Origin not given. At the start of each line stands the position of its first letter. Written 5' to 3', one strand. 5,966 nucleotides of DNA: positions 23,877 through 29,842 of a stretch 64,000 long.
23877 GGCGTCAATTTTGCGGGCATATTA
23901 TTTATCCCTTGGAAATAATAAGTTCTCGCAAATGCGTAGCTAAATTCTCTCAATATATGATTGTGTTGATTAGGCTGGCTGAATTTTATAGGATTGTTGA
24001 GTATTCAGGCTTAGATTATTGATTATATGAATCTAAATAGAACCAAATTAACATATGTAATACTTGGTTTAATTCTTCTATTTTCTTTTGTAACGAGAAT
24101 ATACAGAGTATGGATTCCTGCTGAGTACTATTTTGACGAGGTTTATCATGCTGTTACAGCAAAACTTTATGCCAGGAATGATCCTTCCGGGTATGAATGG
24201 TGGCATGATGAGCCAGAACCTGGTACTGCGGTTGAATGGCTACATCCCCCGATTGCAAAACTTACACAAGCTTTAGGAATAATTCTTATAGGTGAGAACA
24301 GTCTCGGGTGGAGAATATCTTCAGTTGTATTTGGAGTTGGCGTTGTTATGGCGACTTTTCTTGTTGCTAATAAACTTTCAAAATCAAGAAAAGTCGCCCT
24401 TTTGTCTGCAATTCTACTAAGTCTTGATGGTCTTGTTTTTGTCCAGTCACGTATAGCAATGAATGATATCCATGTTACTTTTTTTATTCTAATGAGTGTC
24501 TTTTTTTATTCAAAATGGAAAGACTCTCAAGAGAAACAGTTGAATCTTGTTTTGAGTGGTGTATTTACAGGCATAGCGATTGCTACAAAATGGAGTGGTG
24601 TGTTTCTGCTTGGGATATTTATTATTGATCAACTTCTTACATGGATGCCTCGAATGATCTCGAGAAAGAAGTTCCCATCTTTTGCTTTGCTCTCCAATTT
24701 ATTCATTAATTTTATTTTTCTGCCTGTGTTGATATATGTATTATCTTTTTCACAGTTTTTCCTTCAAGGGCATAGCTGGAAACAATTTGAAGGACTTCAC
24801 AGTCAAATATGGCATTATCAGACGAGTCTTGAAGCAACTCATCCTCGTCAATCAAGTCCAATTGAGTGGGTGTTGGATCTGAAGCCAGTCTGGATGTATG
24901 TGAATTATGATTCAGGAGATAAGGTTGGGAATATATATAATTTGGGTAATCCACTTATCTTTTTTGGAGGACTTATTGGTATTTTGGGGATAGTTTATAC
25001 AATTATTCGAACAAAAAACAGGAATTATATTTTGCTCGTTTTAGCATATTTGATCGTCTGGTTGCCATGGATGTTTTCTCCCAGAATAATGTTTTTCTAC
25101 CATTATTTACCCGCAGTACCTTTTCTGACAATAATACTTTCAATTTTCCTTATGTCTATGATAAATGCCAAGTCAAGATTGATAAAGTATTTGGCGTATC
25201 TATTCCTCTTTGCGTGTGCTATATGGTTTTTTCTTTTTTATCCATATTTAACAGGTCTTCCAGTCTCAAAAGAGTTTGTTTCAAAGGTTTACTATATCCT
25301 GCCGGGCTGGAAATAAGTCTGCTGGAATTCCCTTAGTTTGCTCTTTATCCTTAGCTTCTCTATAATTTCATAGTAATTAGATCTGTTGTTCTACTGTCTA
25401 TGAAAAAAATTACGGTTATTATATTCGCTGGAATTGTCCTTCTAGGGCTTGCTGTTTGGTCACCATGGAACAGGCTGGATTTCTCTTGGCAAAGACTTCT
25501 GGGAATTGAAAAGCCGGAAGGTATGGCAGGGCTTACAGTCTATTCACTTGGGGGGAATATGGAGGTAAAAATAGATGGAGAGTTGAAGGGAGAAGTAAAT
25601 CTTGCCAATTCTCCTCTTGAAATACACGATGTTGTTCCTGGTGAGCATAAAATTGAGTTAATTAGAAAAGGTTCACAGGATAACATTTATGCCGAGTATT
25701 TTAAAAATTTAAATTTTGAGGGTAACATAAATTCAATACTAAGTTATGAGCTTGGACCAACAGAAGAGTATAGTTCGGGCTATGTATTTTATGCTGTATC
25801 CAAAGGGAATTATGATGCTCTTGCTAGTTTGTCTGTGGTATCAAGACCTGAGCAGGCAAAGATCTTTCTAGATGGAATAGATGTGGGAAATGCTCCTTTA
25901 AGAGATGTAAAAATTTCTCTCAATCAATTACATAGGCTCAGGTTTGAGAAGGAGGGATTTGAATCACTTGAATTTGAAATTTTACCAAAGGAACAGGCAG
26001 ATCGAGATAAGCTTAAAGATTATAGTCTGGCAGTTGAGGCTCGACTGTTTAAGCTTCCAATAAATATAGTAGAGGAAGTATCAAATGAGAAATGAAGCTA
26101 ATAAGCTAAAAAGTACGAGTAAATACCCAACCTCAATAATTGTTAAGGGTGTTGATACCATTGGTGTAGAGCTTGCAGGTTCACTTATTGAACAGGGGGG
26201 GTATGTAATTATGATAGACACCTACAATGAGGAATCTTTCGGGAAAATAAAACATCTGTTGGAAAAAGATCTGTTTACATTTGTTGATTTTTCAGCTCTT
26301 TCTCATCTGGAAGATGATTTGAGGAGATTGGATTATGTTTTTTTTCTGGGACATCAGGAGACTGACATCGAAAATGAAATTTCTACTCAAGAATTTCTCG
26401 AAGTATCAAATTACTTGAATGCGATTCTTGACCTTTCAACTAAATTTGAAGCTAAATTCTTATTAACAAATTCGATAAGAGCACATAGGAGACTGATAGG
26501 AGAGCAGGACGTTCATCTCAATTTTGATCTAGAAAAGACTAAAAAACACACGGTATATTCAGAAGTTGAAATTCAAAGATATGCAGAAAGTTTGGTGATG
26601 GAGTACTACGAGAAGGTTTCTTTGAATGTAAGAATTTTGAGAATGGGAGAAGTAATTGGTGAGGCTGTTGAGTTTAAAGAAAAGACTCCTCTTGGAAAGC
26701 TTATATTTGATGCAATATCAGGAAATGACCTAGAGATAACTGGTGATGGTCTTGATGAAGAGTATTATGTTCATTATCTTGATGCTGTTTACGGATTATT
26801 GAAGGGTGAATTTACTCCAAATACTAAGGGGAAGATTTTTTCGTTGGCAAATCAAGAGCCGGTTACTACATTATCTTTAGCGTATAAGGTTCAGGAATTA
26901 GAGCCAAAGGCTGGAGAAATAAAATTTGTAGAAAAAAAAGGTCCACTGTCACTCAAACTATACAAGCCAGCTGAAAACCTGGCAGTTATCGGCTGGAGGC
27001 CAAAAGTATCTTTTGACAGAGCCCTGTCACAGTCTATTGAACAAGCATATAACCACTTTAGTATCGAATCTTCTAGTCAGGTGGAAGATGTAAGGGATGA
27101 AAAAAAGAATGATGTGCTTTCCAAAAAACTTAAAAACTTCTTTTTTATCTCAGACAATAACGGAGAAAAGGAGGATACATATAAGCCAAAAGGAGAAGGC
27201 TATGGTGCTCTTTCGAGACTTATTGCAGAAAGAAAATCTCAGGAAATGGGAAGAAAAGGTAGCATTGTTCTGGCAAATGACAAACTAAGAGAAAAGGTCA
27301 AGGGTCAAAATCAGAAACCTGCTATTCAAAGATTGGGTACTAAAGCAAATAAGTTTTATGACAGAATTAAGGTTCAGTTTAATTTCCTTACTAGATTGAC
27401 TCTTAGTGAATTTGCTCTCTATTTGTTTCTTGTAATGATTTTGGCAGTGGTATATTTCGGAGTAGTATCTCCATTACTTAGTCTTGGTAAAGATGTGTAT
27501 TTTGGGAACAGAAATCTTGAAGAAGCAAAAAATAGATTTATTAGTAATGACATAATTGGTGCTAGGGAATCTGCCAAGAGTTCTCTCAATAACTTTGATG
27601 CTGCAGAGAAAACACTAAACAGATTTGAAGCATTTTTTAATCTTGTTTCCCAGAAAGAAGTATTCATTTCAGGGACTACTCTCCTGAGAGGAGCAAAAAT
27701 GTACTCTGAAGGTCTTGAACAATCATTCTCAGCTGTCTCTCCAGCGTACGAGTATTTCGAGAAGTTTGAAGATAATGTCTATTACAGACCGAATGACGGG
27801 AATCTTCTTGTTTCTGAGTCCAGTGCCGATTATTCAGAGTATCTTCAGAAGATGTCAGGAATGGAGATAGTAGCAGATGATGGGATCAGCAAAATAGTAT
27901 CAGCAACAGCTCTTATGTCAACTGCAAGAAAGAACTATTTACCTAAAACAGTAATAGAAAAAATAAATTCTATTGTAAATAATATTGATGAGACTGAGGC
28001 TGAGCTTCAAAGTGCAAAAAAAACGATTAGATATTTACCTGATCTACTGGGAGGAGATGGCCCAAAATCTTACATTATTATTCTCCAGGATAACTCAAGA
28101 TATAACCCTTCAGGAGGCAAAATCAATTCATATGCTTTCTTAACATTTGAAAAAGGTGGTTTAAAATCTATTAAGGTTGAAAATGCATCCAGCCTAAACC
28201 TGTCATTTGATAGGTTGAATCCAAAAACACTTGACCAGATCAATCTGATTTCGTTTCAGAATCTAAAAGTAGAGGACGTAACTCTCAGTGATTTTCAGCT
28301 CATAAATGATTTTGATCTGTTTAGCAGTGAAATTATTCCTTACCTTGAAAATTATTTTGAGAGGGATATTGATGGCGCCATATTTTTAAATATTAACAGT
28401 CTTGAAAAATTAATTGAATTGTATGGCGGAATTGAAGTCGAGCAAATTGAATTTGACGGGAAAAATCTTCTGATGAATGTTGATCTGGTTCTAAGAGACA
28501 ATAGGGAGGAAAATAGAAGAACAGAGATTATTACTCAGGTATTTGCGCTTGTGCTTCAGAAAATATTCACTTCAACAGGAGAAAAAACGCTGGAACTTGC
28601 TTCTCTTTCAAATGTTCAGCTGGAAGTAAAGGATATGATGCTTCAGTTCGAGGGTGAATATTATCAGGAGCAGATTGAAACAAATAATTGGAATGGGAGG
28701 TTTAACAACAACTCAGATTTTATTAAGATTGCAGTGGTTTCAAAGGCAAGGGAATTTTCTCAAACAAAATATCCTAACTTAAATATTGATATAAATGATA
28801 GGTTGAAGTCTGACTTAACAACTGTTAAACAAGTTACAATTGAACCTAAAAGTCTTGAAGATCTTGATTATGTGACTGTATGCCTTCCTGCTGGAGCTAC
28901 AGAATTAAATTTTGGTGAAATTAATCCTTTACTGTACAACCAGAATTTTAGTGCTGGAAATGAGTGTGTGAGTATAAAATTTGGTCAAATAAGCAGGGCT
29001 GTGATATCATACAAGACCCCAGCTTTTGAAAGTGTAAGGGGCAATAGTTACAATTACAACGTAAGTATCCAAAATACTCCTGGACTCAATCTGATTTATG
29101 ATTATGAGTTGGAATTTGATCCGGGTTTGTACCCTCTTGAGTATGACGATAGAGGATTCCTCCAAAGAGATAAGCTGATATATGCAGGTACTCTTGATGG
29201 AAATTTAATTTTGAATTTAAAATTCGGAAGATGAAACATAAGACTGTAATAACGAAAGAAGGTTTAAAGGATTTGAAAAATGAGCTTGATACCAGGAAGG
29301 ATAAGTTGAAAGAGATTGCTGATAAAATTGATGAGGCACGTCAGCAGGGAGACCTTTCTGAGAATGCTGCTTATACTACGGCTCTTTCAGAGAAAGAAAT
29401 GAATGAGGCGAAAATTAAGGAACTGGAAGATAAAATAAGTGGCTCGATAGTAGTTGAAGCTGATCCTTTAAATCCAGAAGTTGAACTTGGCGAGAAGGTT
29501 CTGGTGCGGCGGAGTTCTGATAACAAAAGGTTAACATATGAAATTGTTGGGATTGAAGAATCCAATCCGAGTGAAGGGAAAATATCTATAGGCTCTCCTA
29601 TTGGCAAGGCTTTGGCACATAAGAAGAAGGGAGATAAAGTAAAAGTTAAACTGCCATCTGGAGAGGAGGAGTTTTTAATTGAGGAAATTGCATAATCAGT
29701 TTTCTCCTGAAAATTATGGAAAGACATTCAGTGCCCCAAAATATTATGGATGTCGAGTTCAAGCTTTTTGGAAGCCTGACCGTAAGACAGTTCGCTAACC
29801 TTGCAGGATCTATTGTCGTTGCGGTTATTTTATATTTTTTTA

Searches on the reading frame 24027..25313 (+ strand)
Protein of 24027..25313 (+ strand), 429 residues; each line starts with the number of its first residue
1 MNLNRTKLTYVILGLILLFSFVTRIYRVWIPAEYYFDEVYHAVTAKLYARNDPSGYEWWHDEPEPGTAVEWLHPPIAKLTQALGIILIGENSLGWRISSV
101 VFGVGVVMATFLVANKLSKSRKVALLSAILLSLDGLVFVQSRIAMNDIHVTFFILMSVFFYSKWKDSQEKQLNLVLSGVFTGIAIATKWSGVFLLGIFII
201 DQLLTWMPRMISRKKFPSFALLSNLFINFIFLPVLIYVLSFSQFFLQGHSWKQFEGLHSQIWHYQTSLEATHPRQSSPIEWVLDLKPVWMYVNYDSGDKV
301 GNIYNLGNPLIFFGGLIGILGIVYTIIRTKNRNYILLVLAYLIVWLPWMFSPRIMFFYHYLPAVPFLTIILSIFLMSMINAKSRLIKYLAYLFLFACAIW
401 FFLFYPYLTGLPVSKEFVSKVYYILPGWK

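Call 8: search_protein_families(library=pfam, proteins=[window:24027-25313:+], max_evalue=0.001)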
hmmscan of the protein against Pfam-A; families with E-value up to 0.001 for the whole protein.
window:24027-25313:+ (429 aa): 3 families
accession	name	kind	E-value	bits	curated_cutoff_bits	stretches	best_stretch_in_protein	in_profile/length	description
PF02366.24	PMT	-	8.9e-25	88.1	22.7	1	16-241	3-237/245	Dolichyl-phosphate-mannose-protein mannosyltransferase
PF16192.10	PMT_4TMC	-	9.6e-18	64.8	32.4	1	251-419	2-194/202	C-terminal four TMM region of protein-O-mannosyltransferase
PF13231.12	PMT_2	-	6e-12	46.5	26.1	1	73-237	2-160/160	Dolichyl-phosphate-mannose-protein mannosyltransferase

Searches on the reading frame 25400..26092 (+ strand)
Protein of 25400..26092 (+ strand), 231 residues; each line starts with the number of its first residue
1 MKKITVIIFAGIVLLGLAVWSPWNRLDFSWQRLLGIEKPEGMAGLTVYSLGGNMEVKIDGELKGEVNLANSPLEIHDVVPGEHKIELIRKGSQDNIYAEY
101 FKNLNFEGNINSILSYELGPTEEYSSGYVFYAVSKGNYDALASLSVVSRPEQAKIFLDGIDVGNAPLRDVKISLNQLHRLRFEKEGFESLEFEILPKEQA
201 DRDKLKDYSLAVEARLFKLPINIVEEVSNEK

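Call 8: search_protein_families(library=pfam, proteins=[window:25400-26092:+], max_evalue=0.001)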
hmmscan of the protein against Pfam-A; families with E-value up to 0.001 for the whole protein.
window:25400-26092:+ (231 aa): 1 family
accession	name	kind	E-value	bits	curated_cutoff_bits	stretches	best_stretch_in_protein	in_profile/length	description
PF08308.17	PEGA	-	2.2e-14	53.5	20.8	2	143-197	3-56/71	PEGA domain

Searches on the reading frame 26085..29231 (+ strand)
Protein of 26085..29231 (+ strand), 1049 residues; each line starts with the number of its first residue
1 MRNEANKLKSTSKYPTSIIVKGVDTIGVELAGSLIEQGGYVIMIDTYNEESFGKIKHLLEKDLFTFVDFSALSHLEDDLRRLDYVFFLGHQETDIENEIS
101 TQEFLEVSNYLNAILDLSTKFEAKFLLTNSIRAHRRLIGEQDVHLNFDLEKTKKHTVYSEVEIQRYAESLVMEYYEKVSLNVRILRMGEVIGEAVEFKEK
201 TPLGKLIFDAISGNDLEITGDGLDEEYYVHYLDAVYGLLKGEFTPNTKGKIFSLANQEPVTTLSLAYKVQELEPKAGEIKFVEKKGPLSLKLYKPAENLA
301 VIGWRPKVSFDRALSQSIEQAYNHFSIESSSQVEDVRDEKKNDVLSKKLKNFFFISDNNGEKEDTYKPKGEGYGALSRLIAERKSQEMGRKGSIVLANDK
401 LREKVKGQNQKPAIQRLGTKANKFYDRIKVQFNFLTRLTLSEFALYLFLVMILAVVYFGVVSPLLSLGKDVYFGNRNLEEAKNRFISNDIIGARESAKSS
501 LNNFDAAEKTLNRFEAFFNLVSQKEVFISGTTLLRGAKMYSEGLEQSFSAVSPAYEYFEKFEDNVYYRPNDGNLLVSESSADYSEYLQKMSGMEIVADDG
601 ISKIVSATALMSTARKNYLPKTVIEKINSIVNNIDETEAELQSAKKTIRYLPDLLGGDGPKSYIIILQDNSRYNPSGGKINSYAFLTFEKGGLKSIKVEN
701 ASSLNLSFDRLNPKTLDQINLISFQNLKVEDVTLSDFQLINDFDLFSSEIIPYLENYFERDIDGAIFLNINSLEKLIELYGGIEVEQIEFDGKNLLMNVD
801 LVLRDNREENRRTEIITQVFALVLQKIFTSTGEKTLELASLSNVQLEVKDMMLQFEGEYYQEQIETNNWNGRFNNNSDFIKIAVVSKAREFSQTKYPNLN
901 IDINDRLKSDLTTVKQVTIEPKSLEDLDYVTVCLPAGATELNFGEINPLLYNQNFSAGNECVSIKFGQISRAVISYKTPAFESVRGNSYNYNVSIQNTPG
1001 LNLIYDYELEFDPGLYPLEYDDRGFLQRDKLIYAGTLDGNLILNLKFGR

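Call 3: search_protein_families(library=pfam, proteins=[window:26085-29231:+], max_evalue=1)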
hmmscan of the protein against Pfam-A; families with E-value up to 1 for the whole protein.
window:26085-29231:+ (1049 aa): 3 families
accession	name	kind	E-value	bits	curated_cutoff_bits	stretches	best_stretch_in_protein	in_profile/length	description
PF13196.11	DUF4012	-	2.2e-08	35.2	28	1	658-795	1-135/144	Protein of unknown function (DUF4012)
PF01370.27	Epimerase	-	8.3e-05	22.5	20.9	1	26-239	10-222/240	NAD dependent epimerase/dehydratase family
PF00971.23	EIAV_GP90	-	0.046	12.9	21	1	863-1001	229-368/385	EIAV coat protein, gp90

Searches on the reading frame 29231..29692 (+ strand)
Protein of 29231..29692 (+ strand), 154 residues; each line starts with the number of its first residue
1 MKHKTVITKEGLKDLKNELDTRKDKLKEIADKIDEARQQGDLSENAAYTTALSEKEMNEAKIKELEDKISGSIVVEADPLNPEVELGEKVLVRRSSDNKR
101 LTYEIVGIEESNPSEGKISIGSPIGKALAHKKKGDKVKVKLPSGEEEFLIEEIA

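Call 3: search_protein_families(library=pfam, proteins=[window:29231-29692:+], max_evalue=1)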
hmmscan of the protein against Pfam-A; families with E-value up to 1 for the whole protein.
window:29231-29692:+ (154 aa): 8 families
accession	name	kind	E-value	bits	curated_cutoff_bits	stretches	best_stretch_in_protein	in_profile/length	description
PF01272.25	GreA_GreB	-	1.2e-22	80.1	26.9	1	82-153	4-75/77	Transcription elongation factor, GreA/GreB, C-term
PF03449.20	GreA_GreB_N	-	5.4e-20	71.8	24.5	1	6-70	2-67/71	Transcription elongation factor, N-terminal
PF15898.10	PRKG1_interact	-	0.0065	17.5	32.4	1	13-70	14-73/101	cGMP-dependent protein kinase interacting domain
PF18814.6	PBECR5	-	0.013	15.9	25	1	21-77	92-148/239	phage-Barnase-EndoU-ColicinE5/D-RelE like nuclease5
PF06009.19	Laminin_II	-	0.15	12.5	33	1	4-69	11-75/138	Laminin Domain II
PF23795.1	SH3_YKFC_2nd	-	0.19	12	27.4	1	131-149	31-49/57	YKFC SH3b2 domain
PF23067.1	MG280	-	0.25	11.3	27.4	1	10-67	77-136/259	Uncharacterised protein MG280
PF02736.25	Myosin_N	-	0.4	11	27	0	131-146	22-37/45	Myosin N-terminal SH3-like domain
